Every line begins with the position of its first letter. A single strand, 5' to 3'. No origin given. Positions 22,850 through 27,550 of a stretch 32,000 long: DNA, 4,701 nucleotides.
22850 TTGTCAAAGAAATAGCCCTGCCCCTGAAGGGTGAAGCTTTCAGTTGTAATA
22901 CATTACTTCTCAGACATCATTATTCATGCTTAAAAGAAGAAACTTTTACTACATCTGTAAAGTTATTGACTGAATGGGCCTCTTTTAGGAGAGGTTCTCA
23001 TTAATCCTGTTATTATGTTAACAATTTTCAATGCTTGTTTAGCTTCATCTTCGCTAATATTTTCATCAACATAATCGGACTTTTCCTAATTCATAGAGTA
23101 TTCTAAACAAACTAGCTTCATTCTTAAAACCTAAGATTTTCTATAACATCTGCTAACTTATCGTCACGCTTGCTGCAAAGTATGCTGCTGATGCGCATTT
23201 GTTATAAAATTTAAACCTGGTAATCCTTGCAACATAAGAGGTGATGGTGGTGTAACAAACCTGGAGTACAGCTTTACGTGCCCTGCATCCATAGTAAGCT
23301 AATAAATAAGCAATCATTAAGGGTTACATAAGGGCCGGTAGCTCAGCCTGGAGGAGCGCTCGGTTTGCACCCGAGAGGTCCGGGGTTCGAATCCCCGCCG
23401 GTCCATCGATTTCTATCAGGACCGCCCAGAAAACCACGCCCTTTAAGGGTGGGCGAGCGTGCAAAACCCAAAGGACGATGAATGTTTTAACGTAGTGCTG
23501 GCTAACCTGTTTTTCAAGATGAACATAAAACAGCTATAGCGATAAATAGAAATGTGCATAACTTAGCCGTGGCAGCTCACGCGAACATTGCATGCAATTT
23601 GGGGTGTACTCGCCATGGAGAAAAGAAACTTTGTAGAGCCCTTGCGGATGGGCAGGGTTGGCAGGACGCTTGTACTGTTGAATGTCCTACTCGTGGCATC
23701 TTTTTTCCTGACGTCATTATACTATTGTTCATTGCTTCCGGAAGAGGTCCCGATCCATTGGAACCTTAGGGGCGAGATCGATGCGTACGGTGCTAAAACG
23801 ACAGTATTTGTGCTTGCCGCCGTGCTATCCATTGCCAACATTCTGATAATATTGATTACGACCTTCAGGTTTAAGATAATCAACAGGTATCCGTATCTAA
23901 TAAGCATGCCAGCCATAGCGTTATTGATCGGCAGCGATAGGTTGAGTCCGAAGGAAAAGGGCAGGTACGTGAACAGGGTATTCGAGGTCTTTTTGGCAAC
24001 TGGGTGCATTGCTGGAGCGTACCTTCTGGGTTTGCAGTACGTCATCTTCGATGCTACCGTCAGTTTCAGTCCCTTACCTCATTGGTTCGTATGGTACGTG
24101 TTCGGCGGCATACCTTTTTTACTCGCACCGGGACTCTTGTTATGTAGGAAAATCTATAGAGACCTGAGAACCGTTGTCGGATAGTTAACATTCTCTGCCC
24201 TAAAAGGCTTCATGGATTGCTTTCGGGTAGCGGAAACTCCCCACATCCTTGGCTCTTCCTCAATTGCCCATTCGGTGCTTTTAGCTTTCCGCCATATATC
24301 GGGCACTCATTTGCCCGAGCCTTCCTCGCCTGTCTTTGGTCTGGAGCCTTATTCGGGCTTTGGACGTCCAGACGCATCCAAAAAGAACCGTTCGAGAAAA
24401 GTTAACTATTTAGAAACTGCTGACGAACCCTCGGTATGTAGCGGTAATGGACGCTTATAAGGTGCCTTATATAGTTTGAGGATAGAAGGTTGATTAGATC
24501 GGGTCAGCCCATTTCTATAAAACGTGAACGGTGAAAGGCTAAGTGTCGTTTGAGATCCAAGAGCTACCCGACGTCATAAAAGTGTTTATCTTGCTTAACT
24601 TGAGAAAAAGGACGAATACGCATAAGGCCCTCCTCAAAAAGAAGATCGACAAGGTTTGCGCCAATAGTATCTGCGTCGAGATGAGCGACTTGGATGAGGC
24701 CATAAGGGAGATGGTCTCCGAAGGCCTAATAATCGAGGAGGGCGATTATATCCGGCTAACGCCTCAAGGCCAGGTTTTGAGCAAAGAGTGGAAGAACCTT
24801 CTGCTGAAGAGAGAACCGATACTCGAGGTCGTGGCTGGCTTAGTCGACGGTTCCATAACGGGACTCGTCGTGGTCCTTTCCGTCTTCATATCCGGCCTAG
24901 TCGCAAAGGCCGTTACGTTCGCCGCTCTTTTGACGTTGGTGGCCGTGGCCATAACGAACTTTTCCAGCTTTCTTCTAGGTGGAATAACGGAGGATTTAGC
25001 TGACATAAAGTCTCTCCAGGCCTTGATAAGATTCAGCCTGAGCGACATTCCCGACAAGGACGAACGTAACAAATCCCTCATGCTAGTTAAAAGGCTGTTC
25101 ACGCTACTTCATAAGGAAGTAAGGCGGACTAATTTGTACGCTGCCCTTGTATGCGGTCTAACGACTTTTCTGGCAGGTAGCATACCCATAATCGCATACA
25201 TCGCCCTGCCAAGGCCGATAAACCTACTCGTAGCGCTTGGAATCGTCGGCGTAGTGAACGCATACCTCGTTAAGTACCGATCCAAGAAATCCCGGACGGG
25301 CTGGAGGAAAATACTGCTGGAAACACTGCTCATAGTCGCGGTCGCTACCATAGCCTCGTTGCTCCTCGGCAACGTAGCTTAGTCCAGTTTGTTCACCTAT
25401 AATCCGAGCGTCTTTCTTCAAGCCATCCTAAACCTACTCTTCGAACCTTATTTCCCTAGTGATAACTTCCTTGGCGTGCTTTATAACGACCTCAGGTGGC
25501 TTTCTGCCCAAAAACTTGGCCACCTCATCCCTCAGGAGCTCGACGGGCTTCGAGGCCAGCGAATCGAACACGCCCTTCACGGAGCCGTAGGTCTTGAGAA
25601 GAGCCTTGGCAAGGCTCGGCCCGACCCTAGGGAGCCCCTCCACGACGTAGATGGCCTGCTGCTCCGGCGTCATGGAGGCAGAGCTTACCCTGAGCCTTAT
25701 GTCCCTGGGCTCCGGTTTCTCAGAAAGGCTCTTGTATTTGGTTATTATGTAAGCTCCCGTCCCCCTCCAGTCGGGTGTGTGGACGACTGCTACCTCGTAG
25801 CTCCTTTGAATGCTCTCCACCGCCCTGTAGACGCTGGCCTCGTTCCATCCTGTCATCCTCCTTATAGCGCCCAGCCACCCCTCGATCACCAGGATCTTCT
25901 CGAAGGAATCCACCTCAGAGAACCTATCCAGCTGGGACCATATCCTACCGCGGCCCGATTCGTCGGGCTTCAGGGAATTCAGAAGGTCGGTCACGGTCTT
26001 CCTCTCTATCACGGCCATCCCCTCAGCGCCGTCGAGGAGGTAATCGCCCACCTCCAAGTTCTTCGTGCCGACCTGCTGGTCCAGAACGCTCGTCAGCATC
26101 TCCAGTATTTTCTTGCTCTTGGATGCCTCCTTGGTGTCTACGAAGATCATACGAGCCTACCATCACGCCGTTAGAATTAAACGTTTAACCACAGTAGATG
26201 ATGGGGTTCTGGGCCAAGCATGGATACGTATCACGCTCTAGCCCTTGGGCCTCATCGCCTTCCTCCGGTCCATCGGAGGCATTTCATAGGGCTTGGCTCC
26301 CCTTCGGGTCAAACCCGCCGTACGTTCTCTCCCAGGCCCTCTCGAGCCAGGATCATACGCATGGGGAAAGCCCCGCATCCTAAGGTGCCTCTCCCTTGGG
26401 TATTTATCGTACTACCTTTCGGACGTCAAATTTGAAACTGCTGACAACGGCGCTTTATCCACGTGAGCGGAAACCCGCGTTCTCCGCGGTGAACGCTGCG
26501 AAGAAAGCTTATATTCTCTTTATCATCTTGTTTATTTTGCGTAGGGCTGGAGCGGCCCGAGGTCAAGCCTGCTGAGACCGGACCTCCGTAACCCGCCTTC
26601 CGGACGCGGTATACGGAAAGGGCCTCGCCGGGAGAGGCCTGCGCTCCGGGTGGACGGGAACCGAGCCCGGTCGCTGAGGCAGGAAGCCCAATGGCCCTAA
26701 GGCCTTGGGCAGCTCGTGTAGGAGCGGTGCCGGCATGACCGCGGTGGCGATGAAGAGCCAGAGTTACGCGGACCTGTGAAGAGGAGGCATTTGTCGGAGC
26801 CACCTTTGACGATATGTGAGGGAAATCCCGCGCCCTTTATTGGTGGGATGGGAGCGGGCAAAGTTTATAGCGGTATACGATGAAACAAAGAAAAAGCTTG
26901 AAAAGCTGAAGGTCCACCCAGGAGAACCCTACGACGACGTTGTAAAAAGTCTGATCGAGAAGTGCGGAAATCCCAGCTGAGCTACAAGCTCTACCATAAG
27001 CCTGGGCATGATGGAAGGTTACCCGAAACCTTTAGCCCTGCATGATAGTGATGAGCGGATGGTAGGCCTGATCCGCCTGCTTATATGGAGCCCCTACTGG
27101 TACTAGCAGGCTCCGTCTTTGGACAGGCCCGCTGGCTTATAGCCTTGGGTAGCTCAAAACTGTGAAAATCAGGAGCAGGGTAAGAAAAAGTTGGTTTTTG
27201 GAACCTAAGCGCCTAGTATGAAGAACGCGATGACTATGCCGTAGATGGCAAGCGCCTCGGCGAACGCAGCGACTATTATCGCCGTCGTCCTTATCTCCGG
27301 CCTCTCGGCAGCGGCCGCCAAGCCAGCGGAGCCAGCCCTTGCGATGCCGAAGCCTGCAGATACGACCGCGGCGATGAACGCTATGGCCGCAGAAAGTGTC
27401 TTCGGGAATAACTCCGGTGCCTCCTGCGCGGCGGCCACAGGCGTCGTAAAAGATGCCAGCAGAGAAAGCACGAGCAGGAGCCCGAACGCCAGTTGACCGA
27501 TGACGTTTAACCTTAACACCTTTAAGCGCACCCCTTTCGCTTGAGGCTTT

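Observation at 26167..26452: R2: a strongly structured non-coding element between xpf and the SRP-like RNA, part of a three-member family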

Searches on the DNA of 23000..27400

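Call 7: search_rna_families(source=window, start=23000, end=27400, threshold=evalue, max_evalue=5, show_alignments=3)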
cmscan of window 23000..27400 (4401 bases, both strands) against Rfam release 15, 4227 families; matches with E-value up to 5: 5.
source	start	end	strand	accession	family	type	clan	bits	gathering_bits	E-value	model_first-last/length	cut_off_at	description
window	23332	23405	+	RF00005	tRNA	Gene; tRNA;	CL00001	63.3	29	1.5e-12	1-71/71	no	tRNA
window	26746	26800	+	RF01145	sR14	Gene; snRNA; snoRNA; CD-box;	-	25.1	38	0.00095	1-54/54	no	Small nucleolar RNA sR14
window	23344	23404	+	RF01684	mascRNA-menRNA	Gene;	-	21.5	42.5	0.58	1-56/56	no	MALAT1-associated small cytoplasmic RNA/MEN beta RNA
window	26746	26800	+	RF01152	sR1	Gene; snRNA; snoRNA; CD-box;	-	17.4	45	0.31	1-57/57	no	Small nucleolar RNA sR1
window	27004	27073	+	RF01133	sR3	Gene; snRNA; snoRNA; CD-box;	-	13.5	41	4.3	1-55/55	no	Small nucleolar RNA sR3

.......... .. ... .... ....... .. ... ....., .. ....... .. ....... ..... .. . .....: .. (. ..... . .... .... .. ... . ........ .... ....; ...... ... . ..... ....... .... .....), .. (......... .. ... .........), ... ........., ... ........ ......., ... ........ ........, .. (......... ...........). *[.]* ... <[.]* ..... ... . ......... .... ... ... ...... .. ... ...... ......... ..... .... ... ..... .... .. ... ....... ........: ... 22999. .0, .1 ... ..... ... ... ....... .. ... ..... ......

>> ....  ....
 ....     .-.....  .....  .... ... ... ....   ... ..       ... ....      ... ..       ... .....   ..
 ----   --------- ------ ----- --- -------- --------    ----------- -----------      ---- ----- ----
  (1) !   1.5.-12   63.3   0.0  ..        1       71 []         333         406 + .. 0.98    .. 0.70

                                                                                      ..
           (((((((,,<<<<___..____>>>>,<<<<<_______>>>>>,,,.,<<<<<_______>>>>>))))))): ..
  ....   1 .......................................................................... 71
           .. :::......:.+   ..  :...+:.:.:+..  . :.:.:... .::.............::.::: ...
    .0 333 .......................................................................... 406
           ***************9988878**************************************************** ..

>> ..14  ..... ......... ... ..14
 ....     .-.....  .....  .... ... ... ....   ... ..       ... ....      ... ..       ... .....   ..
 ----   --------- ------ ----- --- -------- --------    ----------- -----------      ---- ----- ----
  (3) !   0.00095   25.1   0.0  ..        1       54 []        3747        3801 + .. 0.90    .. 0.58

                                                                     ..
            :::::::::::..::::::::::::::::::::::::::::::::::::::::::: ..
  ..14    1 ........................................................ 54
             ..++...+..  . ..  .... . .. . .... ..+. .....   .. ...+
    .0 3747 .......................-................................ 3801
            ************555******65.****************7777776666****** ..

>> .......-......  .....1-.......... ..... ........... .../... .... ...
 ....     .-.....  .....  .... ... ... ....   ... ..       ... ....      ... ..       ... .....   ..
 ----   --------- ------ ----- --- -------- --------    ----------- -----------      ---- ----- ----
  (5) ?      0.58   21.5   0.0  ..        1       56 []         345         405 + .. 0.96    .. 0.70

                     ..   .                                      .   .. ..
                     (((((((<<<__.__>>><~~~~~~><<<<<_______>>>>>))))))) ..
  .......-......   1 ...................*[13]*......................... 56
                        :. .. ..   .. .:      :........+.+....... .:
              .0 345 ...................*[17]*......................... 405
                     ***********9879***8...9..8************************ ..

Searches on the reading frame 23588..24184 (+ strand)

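Call 13: search_protein_families(library=pfam, proteins=[window:23588-24184:+], max_evalue=0.01)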
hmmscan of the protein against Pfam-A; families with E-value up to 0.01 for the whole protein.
window:23588-24184:+ (198 aa): 1 family
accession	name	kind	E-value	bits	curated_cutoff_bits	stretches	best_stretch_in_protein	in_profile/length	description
PF07853.16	DUF1648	-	3e-13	49.6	28.7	1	35-79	2-47/49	Domain of unknown function (DUF1648)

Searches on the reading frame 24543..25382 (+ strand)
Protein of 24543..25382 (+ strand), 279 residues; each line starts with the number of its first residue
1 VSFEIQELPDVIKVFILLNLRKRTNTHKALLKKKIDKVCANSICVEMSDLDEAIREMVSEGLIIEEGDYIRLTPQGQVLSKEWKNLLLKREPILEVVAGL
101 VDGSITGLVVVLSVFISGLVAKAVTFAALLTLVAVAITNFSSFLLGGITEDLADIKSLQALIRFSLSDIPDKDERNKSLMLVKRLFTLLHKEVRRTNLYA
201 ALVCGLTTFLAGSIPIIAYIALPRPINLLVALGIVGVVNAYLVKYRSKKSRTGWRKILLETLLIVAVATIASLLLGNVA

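Call 13: search_protein_families(library=pfam, proteins=[window:24543-25382:+], max_evalue=0.01)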
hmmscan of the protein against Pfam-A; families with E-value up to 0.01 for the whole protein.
window:24543-25382:+ (279 aa): 2 families
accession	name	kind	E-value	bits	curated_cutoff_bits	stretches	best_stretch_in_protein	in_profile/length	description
PF01988.24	VIT1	-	6.8e-06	26.5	28.1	1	192-276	128-213/214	VIT family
PF06969.22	HemN_C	-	0.00033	21.1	24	1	49-79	36-67/67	HemN C-terminal domain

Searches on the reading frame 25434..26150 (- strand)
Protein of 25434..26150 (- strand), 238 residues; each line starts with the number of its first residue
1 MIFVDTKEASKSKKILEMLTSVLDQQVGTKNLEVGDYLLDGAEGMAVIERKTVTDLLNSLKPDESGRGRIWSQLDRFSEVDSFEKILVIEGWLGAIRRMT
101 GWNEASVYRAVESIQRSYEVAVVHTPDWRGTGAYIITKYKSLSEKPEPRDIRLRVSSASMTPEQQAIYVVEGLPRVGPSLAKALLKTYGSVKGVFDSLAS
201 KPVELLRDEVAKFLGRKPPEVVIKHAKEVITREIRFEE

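Call 13: search_protein_families(library=pfam, proteins=[window:25434-26150:-], max_evalue=0.01)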
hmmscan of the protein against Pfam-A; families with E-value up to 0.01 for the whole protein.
window:25434-26150:- (238 aa): 2 families
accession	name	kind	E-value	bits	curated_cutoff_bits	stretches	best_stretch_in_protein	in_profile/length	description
PF02732.21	ERCC4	-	1.6e-14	54.4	24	1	4-135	1-137/140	ERCC4 domain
PF01367.25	5_3_exonuc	-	0.0025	18.7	40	0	170-200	20-50/97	5'-3' exonuclease, C-terminal SAM fold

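Call 31: find_homologous_proteins(query=window:25434-26150:-, max_evalue=1e-30)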
Query window:25434-26150:- (238 aa): 25 proteins with E <= 1e-30 among 536 candidates.
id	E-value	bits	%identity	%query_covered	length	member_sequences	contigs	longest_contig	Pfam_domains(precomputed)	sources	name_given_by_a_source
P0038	4.3e-149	512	100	100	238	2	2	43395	PF02732.22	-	-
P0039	9.9e-134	462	88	100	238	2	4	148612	PF02732.22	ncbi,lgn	ncbi:MAG: ERCC4 domain-containing protein [Nitrososphaerota archaeon]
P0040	3.6e-133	460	88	100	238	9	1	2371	PF02732.22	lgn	-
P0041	1.8e-132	458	88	97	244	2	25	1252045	PF02732.22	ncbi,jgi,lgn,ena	ncbi:MAG: ERCC4 domain-containing protein [Nitrososphaerota archaeon]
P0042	1.2e-131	455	88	97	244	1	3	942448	PF02732.22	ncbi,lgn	ncbi:MAG: ERCC4 domain-containing protein [Nitrososphaerota archaeon]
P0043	1.1e-130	452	85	100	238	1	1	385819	PF02732.22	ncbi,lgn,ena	-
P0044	4.4e-130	450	87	96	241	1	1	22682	PF02732.22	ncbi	ncbi:MAG: ERCC4 domain-containing protein [Nitrososphaerota archaeon]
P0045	5.3e-129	447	85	97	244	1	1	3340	PF02732.22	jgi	-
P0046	1.4e-113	396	73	100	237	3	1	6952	PF02732.22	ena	-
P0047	1.2e-109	383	68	100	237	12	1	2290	PF02732.22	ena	-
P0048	3.1e-107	375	68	98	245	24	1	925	PF02732.22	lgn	-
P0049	1.0e-105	370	68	100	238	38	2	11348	PF02732.22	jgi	jgi:ERCC4-type nuclease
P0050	2.2e-105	369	68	98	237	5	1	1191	PF02732.22,PF01367.26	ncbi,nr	ncbi:MAG: ERCC4 domain-containing protein [Nitrososphaerota archaeon]|nr:ERCC4 domain-containing pro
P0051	5.4e-105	368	68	98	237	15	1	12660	PF02732.22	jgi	-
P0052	3.7e-103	362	67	100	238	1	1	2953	PF02732.22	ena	-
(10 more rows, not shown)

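Call 32: find_encoding_contigs(protein=P0041, flank=10000, max_places=4)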
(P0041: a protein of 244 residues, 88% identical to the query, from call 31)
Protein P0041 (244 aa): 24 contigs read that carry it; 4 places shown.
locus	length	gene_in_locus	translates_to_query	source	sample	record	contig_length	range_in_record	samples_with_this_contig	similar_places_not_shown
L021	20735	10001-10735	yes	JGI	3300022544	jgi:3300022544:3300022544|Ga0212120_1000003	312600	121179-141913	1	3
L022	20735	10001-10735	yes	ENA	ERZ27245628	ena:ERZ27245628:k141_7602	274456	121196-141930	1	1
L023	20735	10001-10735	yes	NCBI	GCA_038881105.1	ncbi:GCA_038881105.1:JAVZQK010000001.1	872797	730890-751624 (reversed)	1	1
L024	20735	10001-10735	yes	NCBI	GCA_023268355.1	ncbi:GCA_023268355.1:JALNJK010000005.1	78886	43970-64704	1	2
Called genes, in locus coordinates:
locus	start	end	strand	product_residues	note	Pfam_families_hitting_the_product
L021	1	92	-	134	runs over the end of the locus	PF00903:Glyoxalase, PF13468:Glyoxalase_3 (faint), PF13669:Glyoxalase_4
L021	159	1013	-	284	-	PF00248:Aldo_ket_red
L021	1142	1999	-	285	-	PF00466:Ribosomal_L10, PF17777:RL10P_insert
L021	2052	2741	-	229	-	PF00687:Ribosomal_L1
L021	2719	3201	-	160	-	PF03946:Ribosomal_L11_N, PF00298:Ribosomal_L11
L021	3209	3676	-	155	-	PF03439:Spt5-NGN, PF00467:KOW, PF23284:KOW2_Spt5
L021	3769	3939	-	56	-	PF00584:SecE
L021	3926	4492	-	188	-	PF02353:CMAS (weak), PF02390:Methyltransf_4 (weak), PF13847:Methyltransf_31, PF13649:Methyltransf_25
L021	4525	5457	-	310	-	PF02729:OTCace_N, PF00185:OTCace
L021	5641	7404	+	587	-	PF24038:DUF7347 (weak), PF03477:ATP-cone, PF13597:NRDD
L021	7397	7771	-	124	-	PF19026:UBA_HYPK (weak)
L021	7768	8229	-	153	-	PF14810:TGT_C2, PF01472:PUA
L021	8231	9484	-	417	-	PF13167:GTP-bdg_N, PF16360:GTP-bdg_M, PF03193:RsgA_GTPase (faint), PF01926:MMR_HSR1, PF02421:FeoB_N (weak)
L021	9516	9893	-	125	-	PF24250:HVO_2718 (weak), PF01381:HTH_3, PF13560:HTH_31 (weak)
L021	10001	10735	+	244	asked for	PF02732:ERCC4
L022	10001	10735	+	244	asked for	PF02732:ERCC4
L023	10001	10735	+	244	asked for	PF02732:ERCC4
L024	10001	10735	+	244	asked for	PF02732:ERCC4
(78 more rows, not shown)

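Call 33: find_encoding_contigs(protein=P0039, flank=10000, max_places=3)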
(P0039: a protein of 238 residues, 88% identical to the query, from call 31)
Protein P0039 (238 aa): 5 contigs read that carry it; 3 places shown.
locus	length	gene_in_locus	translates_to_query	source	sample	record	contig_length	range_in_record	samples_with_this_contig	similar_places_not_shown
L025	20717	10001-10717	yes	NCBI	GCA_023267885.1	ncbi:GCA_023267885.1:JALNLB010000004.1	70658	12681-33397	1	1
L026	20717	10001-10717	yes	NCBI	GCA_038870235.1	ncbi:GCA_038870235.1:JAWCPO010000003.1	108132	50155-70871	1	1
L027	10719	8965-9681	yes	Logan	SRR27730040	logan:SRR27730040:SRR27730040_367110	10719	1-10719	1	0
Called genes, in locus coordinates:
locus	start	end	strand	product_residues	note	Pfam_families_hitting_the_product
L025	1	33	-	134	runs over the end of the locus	PF00903:Glyoxalase, PF13669:Glyoxalase_4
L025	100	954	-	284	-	PF00248:Aldo_ket_red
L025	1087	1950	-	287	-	PF00466:Ribosomal_L10, PF17777:RL10P_insert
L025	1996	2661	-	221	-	PF00687:Ribosomal_L1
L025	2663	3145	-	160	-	PF03946:Ribosomal_L11_N, PF00298:Ribosomal_L11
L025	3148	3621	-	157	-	PF03439:Spt5-NGN, PF00467:KOW, PF23284:KOW2_Spt5 (weak)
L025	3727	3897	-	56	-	PF00584:SecE (weak)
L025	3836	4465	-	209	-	PF02353:CMAS (weak), PF13847:Methyltransf_31, PF02390:Methyltransf_4 (weak), PF08241:Methyltransf_11 (weak), PF13649:Methyltransf_25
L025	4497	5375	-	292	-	PF02729:OTCace_N, PF00185:OTCace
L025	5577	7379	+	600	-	PF24038:DUF7347, PF03477:ATP-cone, PF13597:NRDD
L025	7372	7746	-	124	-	PF01849:NAC (faint)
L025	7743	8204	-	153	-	PF14810:TGT_C2, PF01472:PUA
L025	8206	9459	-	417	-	PF13167:GTP-bdg_N, PF02421:FeoB_N (faint), PF16360:GTP-bdg_M, PF03193:RsgA_GTPase (faint), PF01926:MMR_HSR1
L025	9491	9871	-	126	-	PF13560:HTH_31 (weak), PF01381:HTH_3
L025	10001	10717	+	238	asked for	PF02732:ERCC4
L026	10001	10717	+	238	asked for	PF02732:ERCC4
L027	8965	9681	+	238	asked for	PF02732:ERCC4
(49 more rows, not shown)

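Call 34: find_encoding_contigs(protein=P0043, flank=10000, max_places=2)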
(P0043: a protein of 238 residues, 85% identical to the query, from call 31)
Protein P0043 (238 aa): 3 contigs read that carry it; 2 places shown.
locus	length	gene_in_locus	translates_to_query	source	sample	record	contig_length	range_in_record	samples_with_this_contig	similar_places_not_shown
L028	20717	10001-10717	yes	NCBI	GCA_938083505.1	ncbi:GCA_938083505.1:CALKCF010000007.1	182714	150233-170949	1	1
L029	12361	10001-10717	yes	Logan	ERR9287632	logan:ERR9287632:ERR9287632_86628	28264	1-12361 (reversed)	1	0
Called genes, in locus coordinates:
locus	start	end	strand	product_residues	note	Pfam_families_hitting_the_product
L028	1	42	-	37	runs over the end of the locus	-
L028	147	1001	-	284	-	PF00248:Aldo_ket_red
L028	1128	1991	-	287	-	PF00466:Ribosomal_L10, PF17777:RL10P_insert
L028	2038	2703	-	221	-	PF00687:Ribosomal_L1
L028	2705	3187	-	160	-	PF03946:Ribosomal_L11_N, PF00298:Ribosomal_L11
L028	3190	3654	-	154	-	PF03439:Spt5-NGN, PF00467:KOW, PF23284:KOW2_Spt5 (weak)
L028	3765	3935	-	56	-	PF00584:SecE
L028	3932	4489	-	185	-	PF02353:CMAS (weak), PF13847:Methyltransf_31, PF02390:Methyltransf_4, PF08241:Methyltransf_11 (weak), PF13649:Methyltransf_25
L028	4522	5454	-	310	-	PF02729:OTCace_N, PF00185:OTCace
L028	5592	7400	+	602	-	PF24038:DUF7347, PF03477:ATP-cone, PF13597:NRDD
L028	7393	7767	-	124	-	PF19026:UBA_HYPK (weak)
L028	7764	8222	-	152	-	PF14810:TGT_C2, PF01472:PUA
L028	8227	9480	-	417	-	PF13167:GTP-bdg_N, PF16360:GTP-bdg_M, PF03193:RsgA_GTPase (faint), PF01926:MMR_HSR1, PF02421:FeoB_N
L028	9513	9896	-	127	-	PF01381:HTH_3, PF13560:HTH_31 (faint)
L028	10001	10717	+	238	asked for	PF02732:ERCC4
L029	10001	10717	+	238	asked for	PF02732:ERCC4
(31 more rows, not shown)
